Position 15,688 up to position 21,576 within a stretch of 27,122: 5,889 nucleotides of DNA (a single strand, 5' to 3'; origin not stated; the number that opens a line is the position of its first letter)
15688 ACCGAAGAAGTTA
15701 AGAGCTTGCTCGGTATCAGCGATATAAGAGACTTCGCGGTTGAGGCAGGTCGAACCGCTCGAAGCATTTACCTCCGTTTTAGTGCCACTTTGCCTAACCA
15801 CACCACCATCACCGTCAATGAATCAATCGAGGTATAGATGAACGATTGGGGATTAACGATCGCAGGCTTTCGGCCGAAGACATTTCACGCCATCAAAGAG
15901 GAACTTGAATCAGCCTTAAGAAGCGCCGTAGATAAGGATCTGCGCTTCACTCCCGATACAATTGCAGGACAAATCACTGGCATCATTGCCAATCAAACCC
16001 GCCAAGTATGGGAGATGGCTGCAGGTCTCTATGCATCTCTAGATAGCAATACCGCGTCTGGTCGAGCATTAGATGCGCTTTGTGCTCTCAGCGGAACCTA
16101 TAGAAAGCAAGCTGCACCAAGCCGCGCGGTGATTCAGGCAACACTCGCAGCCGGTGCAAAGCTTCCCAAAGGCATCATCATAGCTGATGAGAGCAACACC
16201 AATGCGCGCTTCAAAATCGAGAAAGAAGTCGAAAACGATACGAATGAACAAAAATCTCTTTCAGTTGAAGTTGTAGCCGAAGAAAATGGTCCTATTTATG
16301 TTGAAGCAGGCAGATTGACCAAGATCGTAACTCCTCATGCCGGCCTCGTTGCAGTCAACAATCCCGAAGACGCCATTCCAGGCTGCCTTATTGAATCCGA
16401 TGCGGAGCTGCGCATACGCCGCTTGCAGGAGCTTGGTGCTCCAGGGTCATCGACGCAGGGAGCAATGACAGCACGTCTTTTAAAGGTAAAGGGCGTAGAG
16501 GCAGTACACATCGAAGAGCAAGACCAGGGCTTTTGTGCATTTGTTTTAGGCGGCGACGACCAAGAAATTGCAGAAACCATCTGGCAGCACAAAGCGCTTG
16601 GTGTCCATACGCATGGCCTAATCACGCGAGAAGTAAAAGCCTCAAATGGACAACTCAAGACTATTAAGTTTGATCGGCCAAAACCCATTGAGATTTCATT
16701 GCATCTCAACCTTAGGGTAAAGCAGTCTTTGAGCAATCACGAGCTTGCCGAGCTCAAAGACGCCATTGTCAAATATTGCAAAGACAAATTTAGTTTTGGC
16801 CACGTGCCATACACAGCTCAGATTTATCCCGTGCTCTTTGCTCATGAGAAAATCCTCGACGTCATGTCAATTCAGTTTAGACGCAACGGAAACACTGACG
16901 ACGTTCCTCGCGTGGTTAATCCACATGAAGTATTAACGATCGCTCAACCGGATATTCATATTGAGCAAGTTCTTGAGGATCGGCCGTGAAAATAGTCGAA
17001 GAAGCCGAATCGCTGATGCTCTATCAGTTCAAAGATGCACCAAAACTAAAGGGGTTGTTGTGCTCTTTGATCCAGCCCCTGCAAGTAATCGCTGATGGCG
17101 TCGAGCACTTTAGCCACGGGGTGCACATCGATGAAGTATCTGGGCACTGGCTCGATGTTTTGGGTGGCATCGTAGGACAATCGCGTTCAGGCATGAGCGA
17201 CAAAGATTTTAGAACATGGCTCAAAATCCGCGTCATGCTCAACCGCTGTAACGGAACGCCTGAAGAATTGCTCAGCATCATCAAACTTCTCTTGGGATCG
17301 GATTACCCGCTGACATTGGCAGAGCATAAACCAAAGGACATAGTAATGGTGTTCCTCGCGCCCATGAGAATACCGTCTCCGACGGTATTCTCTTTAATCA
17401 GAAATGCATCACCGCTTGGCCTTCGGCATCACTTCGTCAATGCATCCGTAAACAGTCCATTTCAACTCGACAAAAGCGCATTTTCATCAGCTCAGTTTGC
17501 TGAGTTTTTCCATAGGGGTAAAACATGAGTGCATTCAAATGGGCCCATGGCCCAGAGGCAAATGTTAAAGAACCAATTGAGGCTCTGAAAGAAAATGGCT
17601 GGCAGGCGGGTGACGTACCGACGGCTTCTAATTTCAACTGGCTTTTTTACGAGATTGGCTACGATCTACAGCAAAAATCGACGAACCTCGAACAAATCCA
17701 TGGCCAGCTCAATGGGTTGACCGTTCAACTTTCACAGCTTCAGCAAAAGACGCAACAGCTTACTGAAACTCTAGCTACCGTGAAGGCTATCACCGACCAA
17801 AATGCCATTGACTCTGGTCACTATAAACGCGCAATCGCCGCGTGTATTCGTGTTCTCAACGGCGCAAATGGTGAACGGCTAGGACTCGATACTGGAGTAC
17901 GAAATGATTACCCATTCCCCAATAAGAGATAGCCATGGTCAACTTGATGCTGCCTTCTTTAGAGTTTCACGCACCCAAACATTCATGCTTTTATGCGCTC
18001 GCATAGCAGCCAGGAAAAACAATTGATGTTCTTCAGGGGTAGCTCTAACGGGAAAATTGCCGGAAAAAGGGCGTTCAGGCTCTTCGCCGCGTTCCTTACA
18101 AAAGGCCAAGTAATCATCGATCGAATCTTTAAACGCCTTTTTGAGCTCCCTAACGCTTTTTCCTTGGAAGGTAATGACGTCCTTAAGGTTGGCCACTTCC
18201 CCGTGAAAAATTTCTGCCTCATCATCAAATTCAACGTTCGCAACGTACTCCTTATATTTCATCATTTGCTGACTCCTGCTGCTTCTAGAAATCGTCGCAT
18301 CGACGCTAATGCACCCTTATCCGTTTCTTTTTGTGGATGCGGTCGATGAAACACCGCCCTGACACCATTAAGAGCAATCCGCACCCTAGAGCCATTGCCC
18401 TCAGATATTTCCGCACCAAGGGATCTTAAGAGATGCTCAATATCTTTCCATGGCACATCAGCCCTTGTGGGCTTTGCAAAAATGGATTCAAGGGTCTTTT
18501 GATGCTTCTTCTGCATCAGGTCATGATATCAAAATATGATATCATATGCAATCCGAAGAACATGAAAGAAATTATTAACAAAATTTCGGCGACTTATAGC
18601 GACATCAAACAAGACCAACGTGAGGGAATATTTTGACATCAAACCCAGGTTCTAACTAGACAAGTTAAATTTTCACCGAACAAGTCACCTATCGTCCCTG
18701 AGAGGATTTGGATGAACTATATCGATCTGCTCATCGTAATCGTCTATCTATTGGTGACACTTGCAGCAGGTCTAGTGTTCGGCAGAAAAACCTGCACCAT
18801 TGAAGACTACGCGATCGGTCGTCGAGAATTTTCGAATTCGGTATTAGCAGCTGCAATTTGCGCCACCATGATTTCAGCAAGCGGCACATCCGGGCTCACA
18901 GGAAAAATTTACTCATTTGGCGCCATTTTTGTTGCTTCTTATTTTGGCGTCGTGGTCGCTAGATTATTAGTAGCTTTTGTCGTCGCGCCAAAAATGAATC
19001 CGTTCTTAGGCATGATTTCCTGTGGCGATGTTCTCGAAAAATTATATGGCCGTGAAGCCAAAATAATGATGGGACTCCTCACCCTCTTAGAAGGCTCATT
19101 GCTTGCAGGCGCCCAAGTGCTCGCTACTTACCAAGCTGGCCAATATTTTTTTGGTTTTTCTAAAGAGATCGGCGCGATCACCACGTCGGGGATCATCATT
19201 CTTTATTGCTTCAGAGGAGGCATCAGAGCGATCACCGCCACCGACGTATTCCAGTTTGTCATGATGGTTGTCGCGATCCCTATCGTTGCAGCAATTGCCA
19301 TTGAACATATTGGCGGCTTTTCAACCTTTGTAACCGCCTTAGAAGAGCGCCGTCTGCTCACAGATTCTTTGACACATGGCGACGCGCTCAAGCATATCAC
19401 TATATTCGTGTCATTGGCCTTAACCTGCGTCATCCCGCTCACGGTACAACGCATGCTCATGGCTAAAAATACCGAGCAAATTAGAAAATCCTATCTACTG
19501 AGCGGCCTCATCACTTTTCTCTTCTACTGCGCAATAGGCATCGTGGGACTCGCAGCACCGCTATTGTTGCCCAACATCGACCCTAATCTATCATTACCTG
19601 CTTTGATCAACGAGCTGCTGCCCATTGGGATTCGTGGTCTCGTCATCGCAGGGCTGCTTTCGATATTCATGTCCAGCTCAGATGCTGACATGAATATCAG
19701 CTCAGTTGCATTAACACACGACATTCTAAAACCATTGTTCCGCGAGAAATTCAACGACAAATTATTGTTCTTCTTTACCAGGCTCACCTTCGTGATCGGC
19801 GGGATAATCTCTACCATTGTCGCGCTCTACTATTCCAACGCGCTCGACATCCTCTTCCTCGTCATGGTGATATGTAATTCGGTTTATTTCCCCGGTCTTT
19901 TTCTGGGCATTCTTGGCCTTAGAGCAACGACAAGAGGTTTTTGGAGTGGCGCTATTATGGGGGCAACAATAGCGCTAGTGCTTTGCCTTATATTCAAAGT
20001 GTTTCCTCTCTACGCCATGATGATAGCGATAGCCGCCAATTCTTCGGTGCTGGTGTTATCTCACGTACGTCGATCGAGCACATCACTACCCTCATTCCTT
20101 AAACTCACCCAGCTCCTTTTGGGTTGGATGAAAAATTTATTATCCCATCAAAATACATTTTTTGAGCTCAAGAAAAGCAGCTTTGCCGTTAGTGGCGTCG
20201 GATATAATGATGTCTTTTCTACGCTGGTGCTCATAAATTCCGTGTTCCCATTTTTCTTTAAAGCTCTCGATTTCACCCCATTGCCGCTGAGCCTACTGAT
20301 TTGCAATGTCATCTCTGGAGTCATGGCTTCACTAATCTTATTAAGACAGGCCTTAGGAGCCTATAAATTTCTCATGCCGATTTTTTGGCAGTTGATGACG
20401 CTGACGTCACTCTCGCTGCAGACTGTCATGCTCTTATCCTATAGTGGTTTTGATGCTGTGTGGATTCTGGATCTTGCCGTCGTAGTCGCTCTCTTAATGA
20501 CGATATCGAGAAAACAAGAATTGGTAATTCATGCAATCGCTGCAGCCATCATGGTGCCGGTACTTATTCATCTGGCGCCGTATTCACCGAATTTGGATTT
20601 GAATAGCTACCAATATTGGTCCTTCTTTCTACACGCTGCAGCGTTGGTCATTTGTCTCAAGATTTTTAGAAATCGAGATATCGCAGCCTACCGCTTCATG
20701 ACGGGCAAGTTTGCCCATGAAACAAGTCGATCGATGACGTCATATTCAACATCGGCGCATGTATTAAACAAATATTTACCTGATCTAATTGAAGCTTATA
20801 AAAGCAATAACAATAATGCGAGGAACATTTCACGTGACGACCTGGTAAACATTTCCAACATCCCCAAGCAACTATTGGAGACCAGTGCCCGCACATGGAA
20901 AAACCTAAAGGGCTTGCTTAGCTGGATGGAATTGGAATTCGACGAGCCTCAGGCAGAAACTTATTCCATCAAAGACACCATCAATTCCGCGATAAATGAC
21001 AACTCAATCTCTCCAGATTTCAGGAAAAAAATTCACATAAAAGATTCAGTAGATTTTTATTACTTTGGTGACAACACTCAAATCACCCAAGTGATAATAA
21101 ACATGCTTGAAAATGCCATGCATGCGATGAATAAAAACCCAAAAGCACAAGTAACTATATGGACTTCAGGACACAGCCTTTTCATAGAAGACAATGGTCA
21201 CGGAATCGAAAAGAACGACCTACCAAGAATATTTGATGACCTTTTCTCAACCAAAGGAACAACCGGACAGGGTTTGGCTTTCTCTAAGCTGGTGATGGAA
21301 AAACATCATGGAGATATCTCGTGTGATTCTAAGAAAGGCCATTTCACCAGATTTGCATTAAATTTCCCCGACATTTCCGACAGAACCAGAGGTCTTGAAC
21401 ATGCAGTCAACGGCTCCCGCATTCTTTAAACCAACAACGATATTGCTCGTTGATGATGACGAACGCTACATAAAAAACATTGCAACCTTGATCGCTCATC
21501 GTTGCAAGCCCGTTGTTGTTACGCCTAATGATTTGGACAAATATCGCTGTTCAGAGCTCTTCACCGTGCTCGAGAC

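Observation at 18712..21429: Three-part chimeric receptor: SLC5 transporter + CqsS/LqsS-like autoinducer-sensing domain + kinase, carried by a phage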

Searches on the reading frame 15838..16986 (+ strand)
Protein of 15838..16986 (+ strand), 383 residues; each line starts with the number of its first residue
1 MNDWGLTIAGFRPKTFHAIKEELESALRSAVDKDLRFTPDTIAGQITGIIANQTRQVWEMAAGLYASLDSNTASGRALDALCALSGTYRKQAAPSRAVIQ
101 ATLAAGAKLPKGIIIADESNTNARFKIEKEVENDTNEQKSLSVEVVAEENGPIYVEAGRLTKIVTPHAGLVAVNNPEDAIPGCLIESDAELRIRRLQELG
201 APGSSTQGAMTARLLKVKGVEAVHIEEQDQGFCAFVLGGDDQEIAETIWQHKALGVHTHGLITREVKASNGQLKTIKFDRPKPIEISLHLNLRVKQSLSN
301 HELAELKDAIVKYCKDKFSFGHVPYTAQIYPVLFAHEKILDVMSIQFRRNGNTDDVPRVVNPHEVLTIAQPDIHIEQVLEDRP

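Call 5: search_protein_families(library=phrogs, proteins=[window:15838-16986:+], max_evalue=0.001)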
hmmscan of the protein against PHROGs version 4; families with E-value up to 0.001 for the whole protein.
window:15838-16986:+ (383 aa): 1 family
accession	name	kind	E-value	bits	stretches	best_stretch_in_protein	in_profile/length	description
phrog_6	-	tail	4.8e-48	165.1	1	5-354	61-386/548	baseplate wedge subunit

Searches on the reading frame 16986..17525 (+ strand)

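Call 5: search_protein_families(library=phrogs, proteins=[window:16986-17525:+], max_evalue=0.001)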
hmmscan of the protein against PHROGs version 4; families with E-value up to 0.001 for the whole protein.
window:16986-17525:+ (180 aa): 6 families
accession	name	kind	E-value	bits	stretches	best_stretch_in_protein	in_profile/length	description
phrog_6277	-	unknown function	1.4e-16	61.7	1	15-161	20-164/280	-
phrog_587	-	head and packaging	3.3e-16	60.5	1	3-124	21-179/392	structural protein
phrog_22472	-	unknown function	7.9e-14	52.8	1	10-151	15-154/302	-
phrog_1160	-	tail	8.8e-11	42.2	1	48-128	64-148/528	baseplate protein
phrog_4056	-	tail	2.3e-10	41.4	1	3-106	17-121/219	baseplate protein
phrog_4017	-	tail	4.2e-06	27.4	1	13-106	19-113/285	baseplate protein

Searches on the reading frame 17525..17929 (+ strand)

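Call 90: search_protein_families(library=pfam, proteins=[window:17525-17929:+], max_evalue=0.01)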
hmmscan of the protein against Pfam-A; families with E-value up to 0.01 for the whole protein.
window:17525-17929:+ (135 aa): 1 family
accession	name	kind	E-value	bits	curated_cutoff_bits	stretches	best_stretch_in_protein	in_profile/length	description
PF03836.20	RasGAP_C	-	0.0016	19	26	1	28-90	18-80/137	RasGAP C-terminus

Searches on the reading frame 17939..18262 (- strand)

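Call 90: search_protein_families(library=pfam, proteins=[window:17939-18262:-], max_evalue=0.01)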
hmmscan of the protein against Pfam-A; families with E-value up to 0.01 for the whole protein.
window:17939-18262:- (107 aa): 2 families
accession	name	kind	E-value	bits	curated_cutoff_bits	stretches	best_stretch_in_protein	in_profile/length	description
PF05534.18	HicB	-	3.3e-15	56.2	21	1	51-101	1-51/51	HicB family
PF21748.3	UPF0150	-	0.00099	19.4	27.3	1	8-59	10-60/64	UPF0150-like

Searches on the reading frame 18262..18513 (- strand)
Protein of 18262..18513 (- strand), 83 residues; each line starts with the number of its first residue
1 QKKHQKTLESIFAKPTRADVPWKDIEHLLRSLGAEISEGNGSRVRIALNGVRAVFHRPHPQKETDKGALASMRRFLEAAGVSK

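Call 90: search_protein_families(library=pfam, proteins=[window:18262-18513:-], max_evalue=0.01)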
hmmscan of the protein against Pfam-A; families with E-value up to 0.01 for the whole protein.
window:18262-18513:- (83 aa): 1 family
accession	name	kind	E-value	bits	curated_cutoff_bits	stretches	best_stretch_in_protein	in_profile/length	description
PF07927.17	HicA_toxin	-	1e-12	48.4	27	1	22-80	1-57/58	HicA toxin of bacterial toxin-antitoxin,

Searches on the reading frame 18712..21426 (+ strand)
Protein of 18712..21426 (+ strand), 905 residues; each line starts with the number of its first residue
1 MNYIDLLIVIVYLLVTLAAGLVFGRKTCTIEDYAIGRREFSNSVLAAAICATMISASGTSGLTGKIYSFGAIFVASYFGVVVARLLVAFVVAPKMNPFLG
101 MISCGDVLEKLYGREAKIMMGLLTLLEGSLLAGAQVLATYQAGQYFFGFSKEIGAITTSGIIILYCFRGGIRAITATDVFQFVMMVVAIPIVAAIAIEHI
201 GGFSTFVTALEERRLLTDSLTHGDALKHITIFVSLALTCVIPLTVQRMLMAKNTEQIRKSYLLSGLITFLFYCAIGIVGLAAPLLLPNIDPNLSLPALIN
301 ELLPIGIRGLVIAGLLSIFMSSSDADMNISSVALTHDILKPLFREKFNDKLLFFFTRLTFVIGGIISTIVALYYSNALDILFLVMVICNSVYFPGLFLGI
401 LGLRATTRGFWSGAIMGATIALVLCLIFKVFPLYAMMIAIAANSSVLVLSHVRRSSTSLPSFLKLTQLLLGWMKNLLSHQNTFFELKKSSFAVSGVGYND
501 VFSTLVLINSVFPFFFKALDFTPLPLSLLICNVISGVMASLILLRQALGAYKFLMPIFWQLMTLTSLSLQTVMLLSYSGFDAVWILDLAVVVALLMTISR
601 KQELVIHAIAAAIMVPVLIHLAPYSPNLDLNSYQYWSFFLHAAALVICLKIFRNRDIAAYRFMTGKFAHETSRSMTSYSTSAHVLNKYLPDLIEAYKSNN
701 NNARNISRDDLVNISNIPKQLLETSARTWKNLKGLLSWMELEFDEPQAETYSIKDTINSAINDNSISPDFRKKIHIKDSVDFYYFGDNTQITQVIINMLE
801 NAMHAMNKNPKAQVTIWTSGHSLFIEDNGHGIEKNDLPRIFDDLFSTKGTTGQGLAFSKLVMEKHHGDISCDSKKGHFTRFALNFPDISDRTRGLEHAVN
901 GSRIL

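Call 4: search_protein_families(library=pfam, proteins=[window:18712-21426:+], max_evalue=0.01)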
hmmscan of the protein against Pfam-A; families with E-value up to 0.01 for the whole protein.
window:18712-21426:+ (905 aa): 4 families
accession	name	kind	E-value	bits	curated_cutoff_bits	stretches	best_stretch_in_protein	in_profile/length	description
PF00474.23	SSF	-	3.2e-33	115.6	22.8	1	33-417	1-406/406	Sodium:solute symporter family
PF02518.31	HATPase_c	-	2.6e-18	66.9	26.4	1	786-886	1-108/111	Histidine kinase-, DNA gyrase B-, and HSP90-like ATPase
PF14501.12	HATPase_c_5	-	0.00015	22.1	22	1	790-879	5-96/102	GHKL domain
PF13589.12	HATPase_c_3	-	0.0046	17.4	25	1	792-842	4-55/137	Histidine kinase-, DNA gyrase B-, and HSP90-like ATPase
